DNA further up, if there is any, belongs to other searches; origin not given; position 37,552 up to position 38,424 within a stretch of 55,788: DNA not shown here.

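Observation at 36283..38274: AT-rich gene in the rimM slot of the rpsP-trmD operon encoding a nucleoside-deoxyribosyltransferase-like / polyprenyl-synthase-like fusion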

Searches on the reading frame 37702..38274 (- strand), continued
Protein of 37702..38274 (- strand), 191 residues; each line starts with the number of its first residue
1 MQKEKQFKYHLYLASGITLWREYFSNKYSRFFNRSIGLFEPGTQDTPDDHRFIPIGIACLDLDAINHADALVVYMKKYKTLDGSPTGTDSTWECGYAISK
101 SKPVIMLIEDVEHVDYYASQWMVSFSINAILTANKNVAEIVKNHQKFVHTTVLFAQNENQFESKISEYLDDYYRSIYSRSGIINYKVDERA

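Call 51: search_protein_families(library=ncbifam, proteins=[L109:6500-7369:-, L108:1719-2579:-, L109:7508-8620:-, L109:8642-9754:-, L109:3735-4841:-, L109:2925-3710:-, L109:6001-6528:+, L109:5126-5923:+], max_evalue=0.001)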
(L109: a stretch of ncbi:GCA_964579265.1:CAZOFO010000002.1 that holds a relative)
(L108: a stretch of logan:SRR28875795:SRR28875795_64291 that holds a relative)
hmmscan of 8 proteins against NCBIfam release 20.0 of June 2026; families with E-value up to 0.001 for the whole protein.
L109:6500-7369:- (289 aa): 29 families (the best 25 are shown)
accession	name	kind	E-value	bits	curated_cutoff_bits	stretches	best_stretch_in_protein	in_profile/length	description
TIGR01476.1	chlor_syn_BchG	subfamily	5.2e-26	91.7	212.3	1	8-252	5-252/283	(bacterio)chlorophyll synthase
NF005742.0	PRK07566.1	equivalog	1.1e-23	83.8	313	1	5-224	30-250/315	chlorophyll synthase ChlG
NF009516.0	PRK12875.1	equivalog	2.2e-23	82.8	205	1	6-252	20-267/292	prenyltransferase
NF009523.0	PRK12884.1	equivalog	4.8e-21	75.2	269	1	2-283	3-276/279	prenyltransferase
NF009522.0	PRK12883.1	equivalog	2.3e-19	69.9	353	1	1-278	1-272/279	geranylgeranylglycerol-phosphate geranylgeranyltransferase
NF010119.0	PRK13595.1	equivalog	5.3e-17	62.2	248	1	86-238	93-244/292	prenyltransferase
NF009058.0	PRK12392.1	subfamily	1.5e-15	57.1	494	1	3-264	14-282/333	bacteriochlorophyll c synthase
TIGR01473.1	cyoE_ctaB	equivalog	1.5e-13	51.1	210.3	1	5-285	2-273/281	heme o synthase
NF009608.0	PRK13105.1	equivalog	6.8e-13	48.4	217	1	60-224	60-228/291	prenyltransferase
NF009521.0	PRK12882.1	equivalog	7e-12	45.2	296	1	5-281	7-278/280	geranylgeranylglycerol-phosphate geranylgeranyltransferase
TIGR01474.1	ubiA_proteo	equivalog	8.2e-12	45.2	275.45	1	44-282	42-279/282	4-hydroxybenzoate octaprenyltransferase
TIGR01475.1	ubiA_other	subfamily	1.4e-10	41.1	180.8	1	32-250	31-245/282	UbiA-like polyprenyltransferase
NF035940.1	prenyl_rel_EboC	equivalog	1.5e-10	41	250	1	6-177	2-171/292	UbiA-like protein EboC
NF009525.0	PRK12887.1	equivalog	6.3e-10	38.9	226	1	5-239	16-255/310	homogentisate phytyltransferase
TIGR02056.1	ChlG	equivalog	1.5e-09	37.9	436.45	1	39-219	51-238/306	chlorophyll synthase ChlG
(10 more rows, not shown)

L108:1719-2579:- (286 aa): 18 families
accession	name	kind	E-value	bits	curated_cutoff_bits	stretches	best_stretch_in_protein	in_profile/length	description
NF009516.0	PRK12875.1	equivalog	4.7e-21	75.1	205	1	3-266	20-274/292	prenyltransferase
NF005742.0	PRK07566.1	equivalog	3.1e-20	72.5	313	1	3-248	31-274/315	chlorophyll synthase ChlG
TIGR01476.1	chlor_syn_BchG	subfamily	9.8e-19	67.9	212.3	1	3-274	3-275/283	(bacterio)chlorophyll synthase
NF009523.0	PRK12884.1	equivalog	2.7e-18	66.2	269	1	3-254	7-249/279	prenyltransferase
NF010119.0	PRK13595.1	equivalog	5e-17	62.3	248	1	3-223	15-231/292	prenyltransferase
NF009608.0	PRK13105.1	equivalog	1.4e-13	50.7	217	1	91-225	95-232/291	prenyltransferase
NF009522.0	PRK12883.1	equivalog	2.6e-12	46.8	353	1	3-238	6-232/279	geranylgeranylglycerol-phosphate geranylgeranyltransferase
NF009521.0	PRK12882.1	equivalog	7.8e-12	45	296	1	3-238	8-237/280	geranylgeranylglycerol-phosphate geranylgeranyltransferase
TIGR01473.1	cyoE_ctaB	equivalog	5.5e-11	42.7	210.3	1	2-282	2-275/281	heme o synthase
TIGR01474.1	ubiA_proteo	equivalog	5.9e-11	42.4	275.45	1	35-272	36-274/282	4-hydroxybenzoate octaprenyltransferase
NF009058.0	PRK12392.1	subfamily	5.1e-08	32.4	494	1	43-239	56-260/333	bacteriochlorophyll c synthase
NF009525.0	PRK12887.1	equivalog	6.7e-08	32.2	226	1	58-255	73-277/310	homogentisate phytyltransferase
NF009513.0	PRK12872.1-3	equivalog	1.3e-07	31.4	288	1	39-225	54-235/293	prenyltransferase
TIGR01475.1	ubiA_other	subfamily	9.7e-06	25.2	180.8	1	3-279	8-278/282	UbiA-like polyprenyltransferase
NF006088.0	PRK08238.1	equivalog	1e-05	24.4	351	1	20-171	211-358/482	UbiA family prenyltransferase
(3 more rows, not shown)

L109:7508-8620:- (370 aa): 16 families
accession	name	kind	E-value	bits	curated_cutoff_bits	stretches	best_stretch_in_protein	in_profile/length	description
NF041169.1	f2_encap_cargo4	exception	7.5e-63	212.8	450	1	19-369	5-333/334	family 2 encapsulin nanocompartment cargo protein polyprenyl transferase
NF040698.1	IdsA_Meth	equivalog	5.3e-57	193.5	468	1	16-369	4-327/328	short chain isoprenyl diphosphate synthase IdsA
NF042416.1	GFPPS_Mycobact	equivalog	7e-56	189.7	600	1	24-363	3-343/350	bifunctional (2E,6E)-farnesyl/geranyl diphosphate synthase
NF041003.1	GGPP_syn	equivalog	1.5e-52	178.7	500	1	58-368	34-324/326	geranylgeranyl diphosphate synthase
NF045485.1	FPPsyn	subfamily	2.7e-41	141.6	275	1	29-319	7-279/288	farnesyl diphosphate synthase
NF040789.2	gerfarn_diphsyn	equivalog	1.8e-40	139.2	560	1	62-369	45-344/345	geranylfarnesyl diphosphate synthase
NF008140.0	PRK10888.1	equivalog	5.6e-34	117.9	412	2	147-368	103-321/323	octaprenyl diphosphate synthase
NF045549.1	GGPPsyn_IdsB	equivalog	2.9e-31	108.8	475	1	62-368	64-344/346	geranylgeranyl diphosphate synthase IdsB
NF045685.1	GGPPSynCrtE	equivalog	4.7e-28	98.1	460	1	37-309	17-274/293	geranylgeranyl diphosphate synthase CrtE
TIGR02748.1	GerC3_HepT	equivalog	5.4e-28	98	456.55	1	16-369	6-318/319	heptaprenyl diphosphate synthase component II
TIGR02749.1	prenyl_cyano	equivalog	3.2e-25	88.8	383.2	1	26-368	6-320/322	solanesyl diphosphate synthase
NF007877.0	PRK10581.1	equivalog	3e-22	79.1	321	1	49-311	30-279/299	(2E,6E)-farnesyl diphosphate synthase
NF045628.1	HxpDPsynlarge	equivalog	3.3e-22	78.9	500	2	224-322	171-266/311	hexaprenyl-diphosphate synthase large subunit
NF042417.1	NPPPS_Mycobact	equivalog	6.8e-14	51.6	600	1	53-344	46-311/335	nonaprenyl/(2E,6E)-farnesyl/geranylgeranyl diphosphat synthase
NF040627.1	GFPS_Meth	equivalog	6.3e-10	39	600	1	55-263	32-213/285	geranylfarnesyl diphosphate synthase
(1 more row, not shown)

L109:8642-9754:- (370 aa): 16 families
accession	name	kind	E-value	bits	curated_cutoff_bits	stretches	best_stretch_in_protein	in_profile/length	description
NF041169.1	f2_encap_cargo4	exception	2.5e-65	220.9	450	1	58-369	45-333/334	family 2 encapsulin nanocompartment cargo protein polyprenyl transferase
NF040698.1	IdsA_Meth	equivalog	2e-56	191.6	468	1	60-369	39-327/328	short chain isoprenyl diphosphate synthase IdsA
NF041003.1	GGPP_syn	equivalog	1.4e-54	185.4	500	1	21-368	4-324/326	geranylgeranyl diphosphate synthase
NF042416.1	GFPPS_Mycobact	equivalog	1.1e-51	175.9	600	1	26-355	5-335/350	bifunctional (2E,6E)-farnesyl/geranyl diphosphate synthase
NF045485.1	FPPsyn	subfamily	1.8e-41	142.2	275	1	58-319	32-279/288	farnesyl diphosphate synthase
NF040789.2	gerfarn_diphsyn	equivalog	9.5e-41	140.1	560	1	60-370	43-345/345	geranylfarnesyl diphosphate synthase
NF008140.0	PRK10888.1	equivalog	4.5e-34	118.2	412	2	126-369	86-322/323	octaprenyl diphosphate synthase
NF045549.1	GGPPsyn_IdsB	equivalog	3.9e-31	108.4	475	1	61-369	63-345/346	geranylgeranyl diphosphate synthase IdsB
NF045685.1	GGPPSynCrtE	equivalog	9.8e-30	103.6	460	1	49-311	28-276/293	geranylgeranyl diphosphate synthase CrtE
TIGR02748.1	GerC3_HepT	equivalog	3.1e-28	98.8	456.55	1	61-370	41-319/319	heptaprenyl diphosphate synthase component II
TIGR02749.1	prenyl_cyano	equivalog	2.6e-27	95.7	383.2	1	61-368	42-320/322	solanesyl diphosphate synthase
NF045628.1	HxpDPsynlarge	equivalog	4.4e-23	81.8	500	2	208-346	156-289/311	hexaprenyl-diphosphate synthase large subunit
NF007877.0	PRK10581.1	equivalog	1.4e-20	73.6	321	1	50-311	31-279/299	(2E,6E)-farnesyl diphosphate synthase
NF042417.1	NPPPS_Mycobact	equivalog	4.1e-17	62.2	600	1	44-368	37-333/335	nonaprenyl/(2E,6E)-farnesyl/geranylgeranyl diphosphat synthase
NF040627.1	GFPS_Meth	equivalog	7.3e-10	38.8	600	1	56-263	33-213/285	geranylfarnesyl diphosphate synthase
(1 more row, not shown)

L109:3735-4841:- (368 aa): 6 families
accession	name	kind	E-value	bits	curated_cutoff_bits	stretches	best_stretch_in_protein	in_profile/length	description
TIGR02151.1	IPP_isom_2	equivalog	1.3e-111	372.8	281.3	1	33-359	1-332/338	type 2 isopentenyl-diphosphate Delta-isomerase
NF008398.0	PRK11197.1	subfamily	1.1e-14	54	376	1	288-357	302-371/381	L-lactate dehydrogenase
NF033901.1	L_lactate_LldD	exception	1.4e-12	47.3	550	1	288-357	302-371/377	FMN-dependent L-lactate dehydrogenase LldD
TIGR02708.1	L_lactate_ox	equivalog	5.8e-11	42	645.5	1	289-360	286-357/367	L-lactate oxidase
TIGR03966.1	actino_HemFlav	equivalog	6.5e-08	31.7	470.85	1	291-357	307-373/385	pre-mycofactocin synthase MftD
TIGR01304.1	IMP_DH_rel_2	equivalog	1.8e-05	24.2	342.1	1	204-327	177-295/365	GuaB3 family IMP dehydrogenase-related protein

L109:2925-3710:- (261 aa): 2 families
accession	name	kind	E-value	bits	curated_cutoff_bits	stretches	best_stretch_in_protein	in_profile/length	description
NF005519.0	PRK07152.1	equivalog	2.3e-05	23.5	315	1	25-128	196-308/361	nicotinate-nucleotide adenylyltransferase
NF045665.1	NTPtran_DVU1551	equivalog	0.00015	20.9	315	1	13-129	204-313/359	DVU_1551 family NTP transferase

L109:6001-6528:+ (175 aa): 0 families

L109:5126-5923:+ (265 aa): 4 families
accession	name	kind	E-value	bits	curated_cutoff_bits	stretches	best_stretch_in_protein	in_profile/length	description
NF040851.1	tran_reg_TrmB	equivalog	2.3e-15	56.6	600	1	2-156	1-146/338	HTH-type sugar-sensing transcriptional regulator TrmB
NF047390.1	TransRegTrmBL1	equivalog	3.2e-13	49.4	650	1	6-114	4-108/341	HTH-type sugar sensing transcriptional regulator TrmBL1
NF047392.1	TransRegTrmBHalo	equivalog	3.5e-07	29.5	500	1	4-180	5-164/349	HTH-type sugar sensing transcriptional regulator TrmB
NF041141.1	tran_reg_TrmBL2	equivalog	1.4e-06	28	530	1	9-94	7-94/264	HTH-type transcriptional regulator TrmBL2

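Call 52: predict_structure(alignment_id=A2)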
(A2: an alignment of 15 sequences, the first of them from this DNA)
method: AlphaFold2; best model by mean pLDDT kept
length: 191 residues; sequences in the alignment: 15
mean_pLDDT: 80.7   pTM: 0.82
mean pLDDT of the five models: 80.7, 80.4, 80.1, 79.6, 79.4
residues with pLDDT >= 90: 76; 70-90: 62; 50-70: 48; < 50: 5
segments of 3 or more residues with pLDDT < 50: 1-3
pLDDT, mean of each block of 10 residues (from residue 1): 72 87 91 92 61 66 89 85 62 82 92 87 73 96 83 96 96 71 55 49
secondary structure, 60 per line:
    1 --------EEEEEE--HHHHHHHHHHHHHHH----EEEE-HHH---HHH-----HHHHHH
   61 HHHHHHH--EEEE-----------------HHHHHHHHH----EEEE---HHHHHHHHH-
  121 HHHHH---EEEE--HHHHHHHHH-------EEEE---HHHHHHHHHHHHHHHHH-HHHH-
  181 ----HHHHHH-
elements in order: E9-14 H17-31 E36-39 H55-67 E70-73 H91-99 E104-107 H111-119 H121-125 E129-132 H135-143 E151-154 H158-174 H176-179 H185-190
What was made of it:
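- On Nucleoside 2-deoxyribosyltransferase superfamily (PF05014 / PF15891): N-domain model pLDDT 80.7 (call 52).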

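Call 56: fold_search(model_id=the predicted structure, library=pdb)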
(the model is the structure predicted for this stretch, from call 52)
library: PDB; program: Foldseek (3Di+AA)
matches with E <= 10: 1227; with E <= 0.001: 1
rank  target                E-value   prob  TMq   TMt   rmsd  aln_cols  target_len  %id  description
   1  7o62_D                4.0e-04  1.00  0.44  0.63   4.8       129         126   19  Crystal structure of a 2`-deoxyribosyltransferase from the psychrophilic bacterium Desulfotalea psychrophila. (released 2021-10-20)
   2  8rpt_A                1.2e-03  1.00  0.39  0.51   7.5       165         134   14  Crystal structure of human DNPH1 mutant- D80A (released 2024-11-20)
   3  4ohb                  1.2e-03  1.00  0.41  0.48   7.6       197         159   14  Crystal structure of MilB E103A in complex with 5-hydroxymethylcytidine 5'-monophosphate (hmCMP) from Streptomyces rimof (released 2014-06-25)
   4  6evs_A                1.6e-03  1.00  0.44  0.60   4.5       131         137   19  Characterization of 2-deoxyribosyltransferase from psychrotolerant bacterium Bacillus psychrosaccharolyticus: a suitab (released 2018-11-14)
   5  7o62_B                2.3e-03  1.00  0.49  0.65   4.5       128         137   23  Crystal structure of a 2`-deoxyribosyltransferase from the psychrophilic bacterium Desulfotalea psychrophila. (released 2021-10-20)
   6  8rpt_B                3.6e-03  1.00  0.42  0.53   7.1       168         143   14  Crystal structure of human DNPH1 mutant- D80A (released 2024-11-20)
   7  4jem_B                3.6e-03  0.99  0.40  0.48   7.4       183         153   15  Crystal structure of MilB complexed with cytidine 5'-monophosphate (released 2013-09-11)
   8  7o62_C                3.8e-03  1.00  0.44  0.61   5.4       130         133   21  Crystal structure of a 2`-deoxyribosyltransferase from the psychrophilic bacterium Desulfotalea psychrophila. (released 2021-10-20)
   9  4jem_A                4.6e-03  0.97  0.39  0.47   7.8       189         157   15  Crystal structure of MilB complexed with cytidine 5'-monophosphate (released 2013-09-11)
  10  9i58_B                4.9e-03  0.99  0.42  0.56   6.7       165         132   14  Crystal structure of DNPH1 bound by compound 31. (released 2025-11-12)
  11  4p5e_A                5.2e-03  0.98  0.38  0.48   7.5       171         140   13  CRYSTAL STRUCTURE OF HUMAN DNPH1 (RCL) WITH 6-NAPHTHYL-PURINE-RIBOSIDE-MONOPHOSPHATE (released 2014-08-20)
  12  4jel                  5.9e-03  0.97  0.39  0.47   7.4       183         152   17  Structure of MilB Streptomyces rimofaciens CMP N-glycosidase (released 2013-09-11)
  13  2a0k_A                6.3e-03  1.00  0.39  0.46   4.2       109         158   13  Crystal structure of Nucleoside 2-deoxyribosyltransferase from Trypanosoma brucei at 1.8 A resolution (released 2005-07-26)
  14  8rqd_C                6.7e-03  0.97  0.38  0.50   7.8       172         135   14  Crystal structure of human DNPH1 mutant-Y24F (released 2024-11-20)
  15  4ohr                  8.1e-03  0.97  0.40  0.47   7.6       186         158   14  Crystal structure of MilB from Streptomyces rimofaciens (released 2014-06-25)
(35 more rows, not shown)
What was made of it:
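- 37750..38274 (-): N-terminal NDT-superfamily domain (aa 1-175), an alpha/beta Rossmann-like fold. Foldseek top 15 are NDT, DNPH1 or MilB, E 4e-4 to 8e-3 (call 56).
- On Nucleoside 2-deoxyribosyltransferase superfamily (PF05014 / PF15891): The top 15 PDB matches are all NDT, DNPH1 or MilB, but with modest scores: E 4e-4 to 8e-3, TM(target) 0.46-0.65 (call 56).
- Closest known: Nucleoside 2-deoxyribosyltransferases, DNPH1/Rcl, and the CMP N-glycosidases MilB and BlsM. Same: Fold (call 56).
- Checked: The top 15 Foldseek hits of an N-domain model are all NDT, DNPH1 or MilB (call 56).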

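Call 59: find_related_loci(query=A3, collection=genome_contigs, flank=6000)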
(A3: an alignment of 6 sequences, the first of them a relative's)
Query A3 (175 aa) in genome_contigs; peptide patterns used: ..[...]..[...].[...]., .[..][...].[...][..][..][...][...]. (x = any residue, [..] = any of these).
48 stretches matched a pattern; 8 encode a relative of the query (tblastn E <= 1e-3); 8 distinct loci.
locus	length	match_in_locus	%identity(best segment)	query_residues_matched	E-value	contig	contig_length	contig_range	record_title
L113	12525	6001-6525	100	1-175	1e-113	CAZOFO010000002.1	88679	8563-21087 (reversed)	MAG TPA_asm: Candidatus Micrarchaeota archaeon isolate binchicken_co32_197 genome assembly, contig: NODE_162_length_8867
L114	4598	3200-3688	40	5-168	5e-39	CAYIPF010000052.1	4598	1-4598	MAG TPA_asm: uncultured Candidatus Saccharibacteria bacterium isolate ERP119705_co25_9 genome assembly, contig: NODE_264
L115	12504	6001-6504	42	4-171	4e-39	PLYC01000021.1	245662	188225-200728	MAG: Candidatus Doudnabacteria bacterium isolate palsa_1336 73.20120700_P3D.308_contig_11217, whole genome shotgun seque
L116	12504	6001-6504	43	4-171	8e-38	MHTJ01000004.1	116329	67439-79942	MAG: Candidatus Vogelbacteria bacterium RIFOXYD1_FULL_44_32 rifoxyd1_full_scaffold_38, whole genome shotgun sequence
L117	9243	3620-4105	39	3-165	2e-36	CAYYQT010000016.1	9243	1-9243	MAG TPA_asm: uncultured Candidatus Saccharibacteria bacterium isolate SRP128015_co3_255 genome assembly, contig: NODE_91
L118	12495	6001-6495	36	3-168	2e-35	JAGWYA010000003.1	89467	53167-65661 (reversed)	MAG: Patescibacteria group bacterium isolate REEB48 contig-150_187, whole genome shotgun sequence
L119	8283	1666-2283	28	51-137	2e-6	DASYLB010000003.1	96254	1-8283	MAG TPA_asm: Pyrinomonadaceae bacterium isolate SMAG_U4337 k141_1794755, whole genome shotgun sequence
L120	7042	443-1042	35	50-118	8e-6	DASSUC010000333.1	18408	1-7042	MAG TPA_asm: Micromonosporaceae bacterium isolate SMAG_U557 k141_1167720, whole genome shotgun sequence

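Call 65: search_protein_families(library=pfam, proteins=[L118:907-2142:+, L118:2973-4241:+, L118:4234-5088:+, L118:5098-5970:+, L118:5983-6510:+, L118:6529-8076:+, L118:8663-10183:+, L118:10478-11389:+, L118:2245-2904:+, L118:8034-8612:-], max_evalue=0.001)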
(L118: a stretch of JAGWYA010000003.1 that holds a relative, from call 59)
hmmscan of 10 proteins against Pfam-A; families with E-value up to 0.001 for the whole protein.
L118:907-2142:+ (411 aa): 2 families
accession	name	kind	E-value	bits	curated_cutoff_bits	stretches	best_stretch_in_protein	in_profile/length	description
PF05193.26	Peptidase_M16_C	-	2.3e-32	112.8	23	1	169-340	2-179/181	Peptidase M16 inactive domain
PF00675.25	Peptidase_M16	-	9e-27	94.2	22.3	1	22-161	10-147/149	Insulinase (Peptidase family M16)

L118:2973-4241:+ (422 aa): 1 family
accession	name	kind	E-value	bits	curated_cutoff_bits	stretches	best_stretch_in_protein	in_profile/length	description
PF00501.34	AMP-binding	-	5.1e-05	22.7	29.9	0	163-232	253-327/384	AMP-binding enzyme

L118:4234-5088:+ (284 aa): 1 family
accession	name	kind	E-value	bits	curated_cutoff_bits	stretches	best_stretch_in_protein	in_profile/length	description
PF01040.23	UbiA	-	4.6e-21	75.7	34.2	1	42-268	16-245/250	UbiA prenyltransferase family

L118:5098-5970:+ (290 aa): 1 family
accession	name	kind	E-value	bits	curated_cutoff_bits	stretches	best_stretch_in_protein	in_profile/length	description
PF01040.23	UbiA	-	2.8e-27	96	34.2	1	31-271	4-244/250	UbiA prenyltransferase family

L118:5983-6510:+ (175 aa): 1 family
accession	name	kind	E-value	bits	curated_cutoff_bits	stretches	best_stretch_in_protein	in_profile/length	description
PF05014.21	Nuc_deoxyrib_tr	-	4.4e-07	30.5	28.8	1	9-112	1-102/117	Nucleoside 2-deoxyribosyltransferase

L118:6529-8076:+ (515 aa): 2 families
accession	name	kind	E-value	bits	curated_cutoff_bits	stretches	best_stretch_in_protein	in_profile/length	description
PF20154.4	LNT_N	-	2.1e-24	86.9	27.1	1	9-175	1-159/159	Apolipoprotein N-acyltransferase N-terminal domain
PF00795.27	CN_hydrolase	-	1.7e-12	47.6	23.2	1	336-478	105-250/256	Carbon-nitrogen hydrolase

L118:8663-10183:+ (506 aa): 1 family
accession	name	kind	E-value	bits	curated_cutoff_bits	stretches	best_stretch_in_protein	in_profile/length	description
PF00221.24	Lyase_aromatic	-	3e-139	465.1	27.3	1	16-477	1-465/466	Aromatic amino acid lyase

L118:10478-11389:+ (303 aa): 0 families

L118:2245-2904:+ (219 aa): 0 families

L118:8034-8612:- (192 aa): 3 families
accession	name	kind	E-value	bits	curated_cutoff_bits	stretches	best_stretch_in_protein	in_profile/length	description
PF04191.18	PEMT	-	6.9e-14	52.6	25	1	76-170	2-98/105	Phospholipid methyltransferase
PF04140.19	ICMT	-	4.9e-08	33.7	24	1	83-170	4-94/95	Isoprenylcysteine carboxyl methyltransferase (ICMT) family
PF06966.17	DUF1295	-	1.6e-05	24.9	20.4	1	49-184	89-235/235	Protein of unknown function (DUF1295)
